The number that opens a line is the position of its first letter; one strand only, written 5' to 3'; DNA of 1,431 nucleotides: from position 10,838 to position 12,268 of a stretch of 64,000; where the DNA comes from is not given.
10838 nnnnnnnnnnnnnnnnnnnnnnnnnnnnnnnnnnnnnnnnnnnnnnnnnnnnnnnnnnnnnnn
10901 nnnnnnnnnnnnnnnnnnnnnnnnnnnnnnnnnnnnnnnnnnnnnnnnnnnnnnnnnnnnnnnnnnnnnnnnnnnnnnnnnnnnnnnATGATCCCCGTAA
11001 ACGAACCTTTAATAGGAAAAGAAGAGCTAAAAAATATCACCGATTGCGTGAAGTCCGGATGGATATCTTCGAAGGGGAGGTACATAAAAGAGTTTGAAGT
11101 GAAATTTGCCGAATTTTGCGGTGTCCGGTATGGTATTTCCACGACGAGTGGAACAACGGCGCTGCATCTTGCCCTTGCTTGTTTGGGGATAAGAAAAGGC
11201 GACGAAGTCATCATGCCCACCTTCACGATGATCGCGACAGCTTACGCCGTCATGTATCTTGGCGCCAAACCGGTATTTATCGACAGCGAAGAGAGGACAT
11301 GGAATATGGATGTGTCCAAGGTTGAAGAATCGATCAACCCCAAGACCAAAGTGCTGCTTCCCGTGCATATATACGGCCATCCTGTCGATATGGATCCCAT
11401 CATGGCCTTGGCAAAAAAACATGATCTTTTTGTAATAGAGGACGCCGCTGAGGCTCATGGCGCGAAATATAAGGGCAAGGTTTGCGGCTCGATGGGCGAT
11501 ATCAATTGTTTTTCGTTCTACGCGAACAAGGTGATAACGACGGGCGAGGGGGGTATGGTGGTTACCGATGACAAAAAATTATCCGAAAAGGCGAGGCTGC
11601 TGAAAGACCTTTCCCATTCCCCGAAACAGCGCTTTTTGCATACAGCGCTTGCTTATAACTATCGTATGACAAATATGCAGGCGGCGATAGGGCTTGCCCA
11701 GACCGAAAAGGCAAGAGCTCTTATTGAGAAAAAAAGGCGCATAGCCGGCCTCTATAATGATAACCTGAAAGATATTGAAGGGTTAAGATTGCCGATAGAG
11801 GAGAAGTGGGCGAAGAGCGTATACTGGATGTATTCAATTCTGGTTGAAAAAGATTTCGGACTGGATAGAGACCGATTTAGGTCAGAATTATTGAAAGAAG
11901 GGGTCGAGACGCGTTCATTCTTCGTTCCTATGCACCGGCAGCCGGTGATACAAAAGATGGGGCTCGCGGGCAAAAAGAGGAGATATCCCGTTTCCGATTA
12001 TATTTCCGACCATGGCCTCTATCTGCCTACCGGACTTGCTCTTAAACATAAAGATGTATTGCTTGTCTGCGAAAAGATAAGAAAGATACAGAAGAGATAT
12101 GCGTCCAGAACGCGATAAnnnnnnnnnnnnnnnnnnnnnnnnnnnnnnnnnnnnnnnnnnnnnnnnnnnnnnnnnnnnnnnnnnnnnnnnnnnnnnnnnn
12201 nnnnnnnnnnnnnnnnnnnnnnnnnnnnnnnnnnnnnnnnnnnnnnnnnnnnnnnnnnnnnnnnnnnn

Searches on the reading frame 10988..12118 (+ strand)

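Call 6: search_protein_families(library=pfam, proteins=[window:10988-12118:+])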
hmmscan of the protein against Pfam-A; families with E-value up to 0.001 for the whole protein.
window:10988-12118:+ (376 aa): 5 families
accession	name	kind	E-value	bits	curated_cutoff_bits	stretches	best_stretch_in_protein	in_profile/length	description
PF01041.23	DegT_DnrJ_EryC1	-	2.6e-122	409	19.8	1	9-365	3-360/360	DegT/DnrJ/EryC1/StrS aminotransferase family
PF01212.27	Beta_elim_lyase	-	2.1e-07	31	27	1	33-263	34-268/288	Beta-eliminating lyase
PF00155.27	Aminotran_1_2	-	4.1e-06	26.7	19.7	1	31-124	42-151/361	Aminotransferase class I and II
PF00266.25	Aminotran_5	-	5.6e-06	26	21.5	1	33-158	45-181/371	Aminotransferase class-V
PF01053.26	Cys_Met_Meta_PP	-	4.1e-05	22.7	27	1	35-157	56-178/381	Cys/Met metabolism PLP-dependent enzyme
